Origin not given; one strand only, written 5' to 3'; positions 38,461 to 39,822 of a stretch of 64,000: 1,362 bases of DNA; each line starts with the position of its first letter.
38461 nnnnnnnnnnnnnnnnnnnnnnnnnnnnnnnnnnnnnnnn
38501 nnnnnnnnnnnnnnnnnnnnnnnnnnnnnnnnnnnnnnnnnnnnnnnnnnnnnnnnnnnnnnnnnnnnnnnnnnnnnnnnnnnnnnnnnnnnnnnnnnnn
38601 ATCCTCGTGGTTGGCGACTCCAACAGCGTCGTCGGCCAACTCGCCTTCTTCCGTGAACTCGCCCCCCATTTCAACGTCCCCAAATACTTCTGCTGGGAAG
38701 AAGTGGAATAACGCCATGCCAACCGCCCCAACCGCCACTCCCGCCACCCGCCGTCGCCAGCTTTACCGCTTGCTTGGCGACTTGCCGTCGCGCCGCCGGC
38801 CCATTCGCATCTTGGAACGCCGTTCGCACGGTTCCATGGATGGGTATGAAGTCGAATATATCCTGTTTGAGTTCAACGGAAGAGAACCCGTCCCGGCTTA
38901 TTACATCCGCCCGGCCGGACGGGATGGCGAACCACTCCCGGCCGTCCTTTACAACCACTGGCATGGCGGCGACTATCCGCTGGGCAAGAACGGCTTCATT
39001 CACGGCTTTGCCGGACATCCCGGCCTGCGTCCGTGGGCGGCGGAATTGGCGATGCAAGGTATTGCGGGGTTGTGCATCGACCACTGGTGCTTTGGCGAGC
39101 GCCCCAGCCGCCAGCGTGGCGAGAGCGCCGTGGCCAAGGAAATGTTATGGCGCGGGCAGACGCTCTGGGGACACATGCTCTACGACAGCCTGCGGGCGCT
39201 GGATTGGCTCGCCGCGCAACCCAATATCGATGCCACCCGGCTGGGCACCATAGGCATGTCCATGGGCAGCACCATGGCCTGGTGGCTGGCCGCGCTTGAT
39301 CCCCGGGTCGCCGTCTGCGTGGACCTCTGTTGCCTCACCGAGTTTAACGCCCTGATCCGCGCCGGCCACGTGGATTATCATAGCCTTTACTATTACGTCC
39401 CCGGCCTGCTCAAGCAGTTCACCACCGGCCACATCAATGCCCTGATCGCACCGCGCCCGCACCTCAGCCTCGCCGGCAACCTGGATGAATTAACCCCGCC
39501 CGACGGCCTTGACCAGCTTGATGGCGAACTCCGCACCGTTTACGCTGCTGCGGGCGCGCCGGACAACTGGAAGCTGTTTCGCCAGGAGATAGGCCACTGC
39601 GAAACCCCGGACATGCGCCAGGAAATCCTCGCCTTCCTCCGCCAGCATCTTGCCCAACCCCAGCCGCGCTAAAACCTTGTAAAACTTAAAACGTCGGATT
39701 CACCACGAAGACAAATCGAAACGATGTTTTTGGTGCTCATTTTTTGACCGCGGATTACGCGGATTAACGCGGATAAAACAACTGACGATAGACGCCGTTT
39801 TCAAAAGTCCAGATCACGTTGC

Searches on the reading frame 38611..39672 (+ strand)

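Call 5: search_protein_families(library=pfam, proteins=[window:38611-39672:+])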
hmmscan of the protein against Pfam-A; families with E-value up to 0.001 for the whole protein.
window:38611-39672:+ (353 aa): 4 families
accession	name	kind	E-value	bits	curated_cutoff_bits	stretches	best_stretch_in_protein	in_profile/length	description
PF12715.13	Abhydrolase_7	-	7.2e-07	29.2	21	1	175-326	191-341/388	Abhydrolase family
PF05448.18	AXE1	-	4.2e-05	22.9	21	1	83-253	58-221/321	Acetyl xylan esterase (AXE1)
PF01738.24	DLH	-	0.00011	22.3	21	1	145-236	36-124/217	Dienelactone hydrolase family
PF02129.25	Peptidase_S15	-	0.00046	20.4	23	1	191-256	78-145/262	X-Pro dipeptidyl-peptidase (S15 family)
